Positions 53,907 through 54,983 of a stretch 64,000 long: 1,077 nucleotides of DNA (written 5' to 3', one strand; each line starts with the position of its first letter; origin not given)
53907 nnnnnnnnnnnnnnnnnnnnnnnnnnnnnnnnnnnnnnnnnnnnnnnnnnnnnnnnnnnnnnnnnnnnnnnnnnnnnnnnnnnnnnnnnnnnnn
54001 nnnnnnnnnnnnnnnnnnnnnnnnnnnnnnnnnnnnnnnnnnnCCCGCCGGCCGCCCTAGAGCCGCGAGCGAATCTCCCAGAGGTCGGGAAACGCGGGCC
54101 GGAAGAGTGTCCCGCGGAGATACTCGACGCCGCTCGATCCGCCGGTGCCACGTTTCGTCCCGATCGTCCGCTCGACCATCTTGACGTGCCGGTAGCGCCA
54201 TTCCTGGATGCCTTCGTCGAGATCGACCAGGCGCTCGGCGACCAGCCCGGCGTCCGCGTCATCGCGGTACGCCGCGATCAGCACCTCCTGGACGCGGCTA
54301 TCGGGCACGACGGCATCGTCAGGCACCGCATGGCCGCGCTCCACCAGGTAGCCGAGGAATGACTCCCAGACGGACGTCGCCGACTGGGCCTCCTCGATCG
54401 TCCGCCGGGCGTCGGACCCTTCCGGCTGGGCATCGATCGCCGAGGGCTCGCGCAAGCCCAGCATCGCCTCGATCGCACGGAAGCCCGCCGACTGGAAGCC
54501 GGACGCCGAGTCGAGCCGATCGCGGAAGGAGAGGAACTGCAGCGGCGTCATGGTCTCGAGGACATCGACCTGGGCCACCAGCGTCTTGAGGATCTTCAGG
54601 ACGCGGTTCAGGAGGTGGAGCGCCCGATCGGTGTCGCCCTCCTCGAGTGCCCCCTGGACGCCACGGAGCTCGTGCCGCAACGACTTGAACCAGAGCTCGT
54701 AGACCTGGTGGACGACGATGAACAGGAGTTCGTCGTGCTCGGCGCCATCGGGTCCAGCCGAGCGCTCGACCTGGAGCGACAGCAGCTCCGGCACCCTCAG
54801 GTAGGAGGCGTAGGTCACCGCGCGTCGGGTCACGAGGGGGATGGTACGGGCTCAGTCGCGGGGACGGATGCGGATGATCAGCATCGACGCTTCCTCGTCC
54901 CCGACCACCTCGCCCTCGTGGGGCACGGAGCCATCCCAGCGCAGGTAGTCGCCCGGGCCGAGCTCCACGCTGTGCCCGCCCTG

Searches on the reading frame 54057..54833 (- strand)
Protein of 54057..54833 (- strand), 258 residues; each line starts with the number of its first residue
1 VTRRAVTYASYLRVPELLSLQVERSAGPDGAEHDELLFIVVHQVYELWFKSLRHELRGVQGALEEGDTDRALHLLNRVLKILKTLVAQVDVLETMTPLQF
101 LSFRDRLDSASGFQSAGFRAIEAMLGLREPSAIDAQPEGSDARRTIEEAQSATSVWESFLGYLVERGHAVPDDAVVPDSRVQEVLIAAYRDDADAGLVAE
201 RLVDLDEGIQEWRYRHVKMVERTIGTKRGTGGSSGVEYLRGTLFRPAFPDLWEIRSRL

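Call 73: search_protein_families(library=pfam, proteins=[window:54057-54833:-], max_evalue=0.0001)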
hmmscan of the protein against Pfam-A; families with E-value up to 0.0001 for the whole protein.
window:54057-54833:- (258 aa): 1 family
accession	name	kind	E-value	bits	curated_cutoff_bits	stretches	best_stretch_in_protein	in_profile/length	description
PF03301.18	Trp_dioxygenase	-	5.2e-60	204.1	34.9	2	6-133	15-147/346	Tryptophan 2,3-dioxygenase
